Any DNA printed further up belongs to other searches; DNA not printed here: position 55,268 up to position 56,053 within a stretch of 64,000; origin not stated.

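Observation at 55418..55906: Possible Kazal protease-inhibitor domain fused to a T9SS sorting tail, tightly coupled to serS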

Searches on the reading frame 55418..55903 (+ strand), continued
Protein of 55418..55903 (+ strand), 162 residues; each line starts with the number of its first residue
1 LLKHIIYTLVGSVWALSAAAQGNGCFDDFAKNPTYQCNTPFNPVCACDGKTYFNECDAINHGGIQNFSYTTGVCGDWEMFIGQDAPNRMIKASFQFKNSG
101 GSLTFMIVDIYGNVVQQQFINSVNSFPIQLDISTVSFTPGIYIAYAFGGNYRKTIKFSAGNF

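Call 19: search_protein_families(library=pfam, proteins=[P0021, P0027, P0030, P0031, P0042, P0057, P0058, P0072, P0096, P0146], max_evalue=0.01)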
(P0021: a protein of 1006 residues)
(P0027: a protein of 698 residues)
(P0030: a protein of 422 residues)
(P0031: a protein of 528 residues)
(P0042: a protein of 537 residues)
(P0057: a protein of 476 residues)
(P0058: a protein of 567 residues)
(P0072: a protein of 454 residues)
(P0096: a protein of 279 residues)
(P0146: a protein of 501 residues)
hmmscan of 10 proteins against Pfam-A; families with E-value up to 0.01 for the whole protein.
P0021 (1006 aa): 11 families
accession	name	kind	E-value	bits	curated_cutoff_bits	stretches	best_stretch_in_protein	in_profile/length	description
PF00050.26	Kazal_1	-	4e-52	174.5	21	9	459-479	8-28/49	Kazal-type serine protease inhibitor domain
PF07648.20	Kazal_2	-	2.2e-39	133.7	22.8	9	61-95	3-38/48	Kazal-type serine protease inhibitor domain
PF13895.12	Ig_2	-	2.2e-22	79.5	27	4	238-305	9-78/79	Immunoglobulin domain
PF19081.6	Ig_7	-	1.4e-18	67.4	27.3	1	232-306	5-80/84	Ig-like domain CHU_C associated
PF18962.6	Por_Secre_tail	-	2e-18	66.9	27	1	932-1003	2-74/75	Secretion system C-terminal sorting domain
PF00801.26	PKD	-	2.1e-08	34.5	23.5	0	177-225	31-78/80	PKD domain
PF07354.18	Sp38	-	1.3e-07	32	23.1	0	236-274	10-48/100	Zona-pellucida-binding protein (Sp38) N-terminal Ig domain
PF13927.12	Ig_3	-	2.6e-07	31.5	30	0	692-741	15-77/78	Immunoglobulin domain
PF07679.22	I-set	-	3.4e-06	27.5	23.7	0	269-298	54-83/90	Immunoglobulin I-set domain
PF07686.23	V-set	-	0.0031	18.1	26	0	272-304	74-106/109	Immunoglobulin V-set domain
PF11589.14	DUF3244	-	0.0036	17.7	25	0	949-992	39-83/96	Domain of unknown function (DUF3244)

P0027 (698 aa): 3 families
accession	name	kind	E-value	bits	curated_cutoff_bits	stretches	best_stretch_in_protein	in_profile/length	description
PF00050.26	Kazal_1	-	5e-35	119.7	21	6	33-53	8-28/49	Kazal-type serine protease inhibitor domain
PF07648.20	Kazal_2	-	1.9e-22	79.5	22.8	4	33-74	5-48/48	Kazal-type serine protease inhibitor domain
PF18962.6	Por_Secre_tail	-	2.9e-08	34.3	27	1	627-696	1-74/75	Secretion system C-terminal sorting domain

P0030 (422 aa): 3 families
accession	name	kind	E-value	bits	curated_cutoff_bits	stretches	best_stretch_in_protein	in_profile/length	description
PF00050.26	Kazal_1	-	2.2e-37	127.3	21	6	243-269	6-32/49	Kazal-type serine protease inhibitor domain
PF07648.20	Kazal_2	-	7e-28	96.9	22.8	6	245-266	5-30/48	Kazal-type serine protease inhibitor domain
PF18962.6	Por_Secre_tail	-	2.5e-08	34.5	27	1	348-412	1-66/75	Secretion system C-terminal sorting domain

P0031 (528 aa): 3 families
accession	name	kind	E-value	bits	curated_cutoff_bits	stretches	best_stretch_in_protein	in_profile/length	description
PF00050.26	Kazal_1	-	4e-27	94.4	21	3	196-217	8-29/49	Kazal-type serine protease inhibitor domain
PF07648.20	Kazal_2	-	2.2e-18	66.5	22.8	2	401-421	5-26/48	Kazal-type serine protease inhibitor domain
PF18962.6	Por_Secre_tail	-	5.8e-12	46.2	27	1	452-524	1-74/75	Secretion system C-terminal sorting domain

P0042 (537 aa): 3 families
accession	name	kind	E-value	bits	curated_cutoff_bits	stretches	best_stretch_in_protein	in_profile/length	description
PF00050.26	Kazal_1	-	1.3e-18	67.2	21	3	201-223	7-29/49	Kazal-type serine protease inhibitor domain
PF18962.6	Por_Secre_tail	-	3.3e-13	50.2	27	1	463-535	1-74/75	Secretion system C-terminal sorting domain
PF07648.20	Kazal_2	-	7.4e-12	45.6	22.8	2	415-431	11-30/48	Kazal-type serine protease inhibitor domain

P0057 (476 aa): 3 families
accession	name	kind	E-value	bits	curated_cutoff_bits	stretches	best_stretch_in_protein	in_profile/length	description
PF00050.26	Kazal_1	-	2.9e-19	69.2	21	4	352-375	7-28/49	Kazal-type serine protease inhibitor domain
PF07648.20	Kazal_2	-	3.5e-09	37.1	22.8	2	354-376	4-27/48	Kazal-type serine protease inhibitor domain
PF18962.6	Por_Secre_tail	-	2.7e-07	31.2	27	1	406-473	2-73/75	Secretion system C-terminal sorting domain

P0058 (567 aa): 3 families
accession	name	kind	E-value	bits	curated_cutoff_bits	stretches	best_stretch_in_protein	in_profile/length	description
PF00050.26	Kazal_1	-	2.8e-24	85.3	21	4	326-349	7-28/49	Kazal-type serine protease inhibitor domain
PF07648.20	Kazal_2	-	7.1e-16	58.5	22.8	2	329-350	5-27/48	Kazal-type serine protease inhibitor domain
PF18962.6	Por_Secre_tail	-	9.1e-13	48.8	27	1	495-565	1-75/75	Secretion system C-terminal sorting domain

P0072 (454 aa): 3 families
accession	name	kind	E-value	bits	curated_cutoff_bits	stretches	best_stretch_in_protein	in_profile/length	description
PF00050.26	Kazal_1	-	4e-27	94.4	21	4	274-297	7-29/49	Kazal-type serine protease inhibitor domain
PF07648.20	Kazal_2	-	1.3e-17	64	22.8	4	276-297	5-27/48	Kazal-type serine protease inhibitor domain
PF18962.6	Por_Secre_tail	-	7.1e-14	52.3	27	1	379-452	1-74/75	Secretion system C-terminal sorting domain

P0096 (279 aa): 3 families
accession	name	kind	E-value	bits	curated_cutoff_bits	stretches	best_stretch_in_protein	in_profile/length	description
PF00050.26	Kazal_1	-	8.8e-21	74.1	21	3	99-120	8-29/49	Kazal-type serine protease inhibitor domain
PF07648.20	Kazal_2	-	2.2e-12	47.3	22.8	3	99-119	5-26/48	Kazal-type serine protease inhibitor domain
PF18962.6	Por_Secre_tail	-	2e-09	38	27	1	203-275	1-73/75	Secretion system C-terminal sorting domain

P0146 (501 aa): 5 families
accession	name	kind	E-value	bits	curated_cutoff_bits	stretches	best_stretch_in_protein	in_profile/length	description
PF18911.6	PKD_4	-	8e-21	74.3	27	2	296-353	26-82/85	PKD domain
PF18962.6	Por_Secre_tail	-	5.6e-14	52.6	27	1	423-500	1-75/75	Secretion system C-terminal sorting domain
PF00050.26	Kazal_1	-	2.3e-12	47.2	21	3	240-261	8-29/49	Kazal-type serine protease inhibitor domain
PF07648.20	Kazal_2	-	3.3e-12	46.8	22.8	3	98-123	2-30/48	Kazal-type serine protease inhibitor domain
PF00801.26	PKD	-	2.8e-11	43.7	23.5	2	291-343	16-70/80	PKD domain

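Call 20: fold_search(model_id=the predicted structure, library=pdb)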
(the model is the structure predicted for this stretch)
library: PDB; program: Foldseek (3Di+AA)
matches with E <= 10: 1820; with E <= 0.001: 5
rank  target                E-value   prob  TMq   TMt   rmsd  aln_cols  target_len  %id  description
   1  4g5a_A                1.8e-05  1.00  0.40  0.60   2.6        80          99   19  Crystal structure of a putative member of duf 3244 protein family (BT_1867) from Bacteroides thetaiotaomicron VPI-5482 (released 2012-09-19)
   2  8uin_G                7.5e-04  1.00  0.40  0.12   7.1       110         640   14  Structure of the C3bBb-albicin complex (released 2024-05-08)
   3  2xwx_A                7.9e-04  1.00  0.39  0.18   8.0       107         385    6  Vibrio cholerae colonization factor GbpA crystal structure (released 2011-11-16)
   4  8uin_A                8.4e-04  1.00  0.41  0.12   7.1       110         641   15  Structure of the C3bBb-albicin complex (released 2024-05-08)
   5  6ru5_A                9.9e-04  1.00  0.41  0.12   7.0       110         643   14  human complement C3 in complex with the hC3Nb1 nanobody (released 2019-08-21)
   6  8e72_B                1.2e-03  1.00  0.33  0.11   5.5        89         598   13  Treponema lecithinolyticum beta-glucuronidase in complex with a ciprofloxacin-glucuronide conjugate (released 2023-06-21)
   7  8dhw_B                1.2e-03  1.00  0.31  0.11   5.9        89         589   15  Treponema lecithinolyticum beta-glucuronidase in complex with a UNC4917-glucuronide conjugate (released 2023-05-17)
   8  9u5z_E                1.5e-03  1.00  0.41  0.05   6.4       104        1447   17  C3 convertases zymogen C4b2 in activation state (released 2026-01-14)
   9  8eok_G                1.7e-03  1.00  0.40  0.12   7.3       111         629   14  Structure of the C3bB proconvertase in complex with lufaxin and factor Xa (released 2023-08-30)
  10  9m0e_A                1.7e-03  1.00  0.35  0.07   5.7        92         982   12  Enhancing the synthesis efficiency of galacto-oligosaccharides of a beta-galactosidase from Paenibacillus barengoltzii (released 2025-04-23)
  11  8r0a_B                1.8e-03  1.00  0.38  0.04   3.9       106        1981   11  Cryo-EM structure of the cross-exon pre-B+5'ss complex (released 2024-05-22)
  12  8uh2_A                1.9e-03  1.00  0.40  0.12   7.1       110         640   15  Complex of C3b with the inhibitor albicin (released 2024-05-08)
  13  6mvg_A                1.9e-03  1.00  0.33  0.11   4.9        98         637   13  Crystal structure of FMN-binding beta-glucuronidase from Ruminococcus gnavus (released 2019-01-30)
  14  8jmw_A                2.3e-03  1.00  0.37  0.13   3.9        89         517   12  Fibril form of serine peptidase Vpr (released 2023-12-06)
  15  9npe_F                2.3e-03  1.00  0.42  0.11   6.0       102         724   16  Crystal structure of the inactive conformation of a glycoside hydrolase (CapGH2b) from the GH2 family in the space gro (released 2025-11-12)
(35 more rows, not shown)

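Call 30: find_related_loci(query=A1, collection=genome_contigs, flank=4000)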
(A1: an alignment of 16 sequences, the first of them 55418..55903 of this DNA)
Query A1 (162 aa) in genome_contigs; peptide patterns used: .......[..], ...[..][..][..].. (x = any residue, [..] = any of these).
158 stretches matched a pattern; 42 encode a relative of the query (tblastn E <= 1e-3); 42 distinct loci.
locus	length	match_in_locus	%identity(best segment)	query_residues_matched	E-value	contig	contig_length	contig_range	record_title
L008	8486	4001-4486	99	1-162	2e-108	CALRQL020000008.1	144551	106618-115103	MAG: Agrobacterium sp. 719_389 isolate JJ-CU23-05-7-m1-bin223 genome assembly, contig: JJ-NR103-41-C70, whole genome sho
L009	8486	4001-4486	96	1-162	3e-106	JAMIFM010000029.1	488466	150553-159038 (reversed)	MAG: Bacteroidia bacterium isolate UR_AS_metabat.4 k201_388885, whole genome shotgun sequence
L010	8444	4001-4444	70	17-162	2e-66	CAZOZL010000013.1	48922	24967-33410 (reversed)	MAG TPA_asm: uncultured Burkholderiales bacterium isolate SRP215229_co1_118 genome assembly, contig: NODE_355_length_489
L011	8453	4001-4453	66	12-160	3e-66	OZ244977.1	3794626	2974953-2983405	MAG: Bacteroidia bacterium isolate b44f5caa-2430-459b-a40d-06da5e974027 genome assembly, chromosome: 1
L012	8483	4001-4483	60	2-160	2e-64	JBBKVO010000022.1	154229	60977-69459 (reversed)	MAG: Bacteroidia bacterium isolate metabat_bins.63 k119_578562, whole genome shotgun sequence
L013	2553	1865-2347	60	1-162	4e-63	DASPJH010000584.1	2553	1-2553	MAG TPA_asm: Bacteroidia bacterium isolate SMAG_U12004 k141_804117, whole genome shotgun sequence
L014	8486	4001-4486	54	1-160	4e-57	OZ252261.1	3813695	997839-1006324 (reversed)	MAG: Bacteroidia bacterium isolate 262bc621-8325-4328-846f-fe28d88a9426 genome assembly, chromosome: 1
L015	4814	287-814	32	1-156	7e-15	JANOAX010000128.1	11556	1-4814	MAG: Bacteroidota bacterium isolate VAR_18_metabat_267 VAR_18_k141_1544140, whole genome shotgun sequence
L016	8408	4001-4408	34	31-156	1e-14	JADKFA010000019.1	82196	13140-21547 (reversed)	MAG: Bacteroidetes bacterium isolate Rand_18-Q3-R56-63_BATAC.320 tig00010126-10-824500, whole genome shotgun sequence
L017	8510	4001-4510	32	3-157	1e-14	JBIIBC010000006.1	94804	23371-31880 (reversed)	MAG: Bacteroidia bacterium isolate ME2000-06-20pf_3300042868_group1_bin130 Rohwer_bin1047_scaffold_107_c1, whole genome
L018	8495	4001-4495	32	5-156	2e-14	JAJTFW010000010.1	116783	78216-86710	MAG: Sphingobacteriales bacterium isolate 49613_E9 Sample_49613_scaffold_299, whole genome shotgun sequence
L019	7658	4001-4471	33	14-156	1e-14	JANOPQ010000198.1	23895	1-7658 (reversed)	MAG: Bacteroidota bacterium isolate VAR_4_metabat_461 VAR_4_k141_2199548, whole genome shotgun sequence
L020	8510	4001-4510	31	3-157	3e-14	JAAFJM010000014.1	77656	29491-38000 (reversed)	MAG: Bacteroidetes bacterium isolate bin39.metabat.b16b17b19.001 WN_Bacteroidetes_5_scaffold_14, whole genome shotgun se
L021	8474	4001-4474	32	14-157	6e-14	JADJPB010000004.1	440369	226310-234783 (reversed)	MAG: Bacteroidetes bacterium isolate Fred_18-Q3-R57-64_BATAC.296 tig00007404-10-4444120, whole genome shotgun sequence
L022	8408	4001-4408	33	31-156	7e-14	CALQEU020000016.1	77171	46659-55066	MAG: Bifidobacterium breve isolate HRS-HS12-bin-145 genome assembly, contig: HRSG-H12-C273, whole genome shotgun sequenc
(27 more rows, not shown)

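Call 34: list_cluster_members(proteins=[P0001, P0012, P0017, P0021, P0030, P0044, P0052, P0074, P0096, P0072])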
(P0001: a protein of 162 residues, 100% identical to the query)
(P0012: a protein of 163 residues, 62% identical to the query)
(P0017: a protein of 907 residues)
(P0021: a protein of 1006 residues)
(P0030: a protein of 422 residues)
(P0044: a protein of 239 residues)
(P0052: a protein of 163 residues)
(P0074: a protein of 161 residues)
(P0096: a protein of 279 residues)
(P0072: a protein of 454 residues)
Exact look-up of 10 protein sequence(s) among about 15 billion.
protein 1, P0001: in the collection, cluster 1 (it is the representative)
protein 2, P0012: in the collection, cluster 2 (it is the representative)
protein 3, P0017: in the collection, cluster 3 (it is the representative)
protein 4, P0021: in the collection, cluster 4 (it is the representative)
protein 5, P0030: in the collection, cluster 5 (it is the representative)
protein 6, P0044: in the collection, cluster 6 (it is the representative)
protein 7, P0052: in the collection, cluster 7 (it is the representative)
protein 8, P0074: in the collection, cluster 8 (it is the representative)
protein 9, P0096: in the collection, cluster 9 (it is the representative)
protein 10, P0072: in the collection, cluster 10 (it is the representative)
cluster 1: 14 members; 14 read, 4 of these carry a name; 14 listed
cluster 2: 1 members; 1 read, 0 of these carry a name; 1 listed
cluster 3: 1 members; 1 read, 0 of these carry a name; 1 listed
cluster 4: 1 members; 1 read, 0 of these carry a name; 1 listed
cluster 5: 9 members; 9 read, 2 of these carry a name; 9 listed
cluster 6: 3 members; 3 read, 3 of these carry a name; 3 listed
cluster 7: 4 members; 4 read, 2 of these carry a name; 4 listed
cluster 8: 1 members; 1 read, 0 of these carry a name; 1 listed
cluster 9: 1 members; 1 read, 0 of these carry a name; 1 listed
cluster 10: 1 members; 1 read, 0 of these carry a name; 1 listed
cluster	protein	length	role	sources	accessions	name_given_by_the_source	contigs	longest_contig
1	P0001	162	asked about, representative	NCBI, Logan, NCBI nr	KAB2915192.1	MAG: hypothetical protein F9K23_11910 [Bacteroidetes bacterium] | MAG: hypothetical protein F9K23_11910 [Bacteroidota bacterium]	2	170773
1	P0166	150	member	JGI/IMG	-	hypothetical protein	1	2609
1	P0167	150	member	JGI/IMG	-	hypothetical protein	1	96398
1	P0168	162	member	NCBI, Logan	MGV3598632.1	MAG: Kazal-type serine protease inhibitor family protein [Bacteroidota bacterium]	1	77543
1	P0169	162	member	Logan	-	-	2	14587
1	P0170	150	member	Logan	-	-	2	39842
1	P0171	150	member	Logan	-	-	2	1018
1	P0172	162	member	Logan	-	-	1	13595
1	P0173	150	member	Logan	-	-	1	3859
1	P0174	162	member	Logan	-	-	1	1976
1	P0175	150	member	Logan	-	-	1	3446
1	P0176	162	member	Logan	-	-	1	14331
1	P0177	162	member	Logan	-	-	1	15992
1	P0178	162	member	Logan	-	-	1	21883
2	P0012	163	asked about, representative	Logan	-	-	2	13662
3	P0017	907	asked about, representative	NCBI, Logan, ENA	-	-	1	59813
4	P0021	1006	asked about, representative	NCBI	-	-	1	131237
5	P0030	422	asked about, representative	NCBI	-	-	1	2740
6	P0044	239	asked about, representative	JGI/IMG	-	hypothetical protein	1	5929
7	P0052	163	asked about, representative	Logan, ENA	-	-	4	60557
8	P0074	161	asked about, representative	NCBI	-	-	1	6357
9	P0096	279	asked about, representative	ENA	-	-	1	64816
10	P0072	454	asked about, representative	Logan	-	-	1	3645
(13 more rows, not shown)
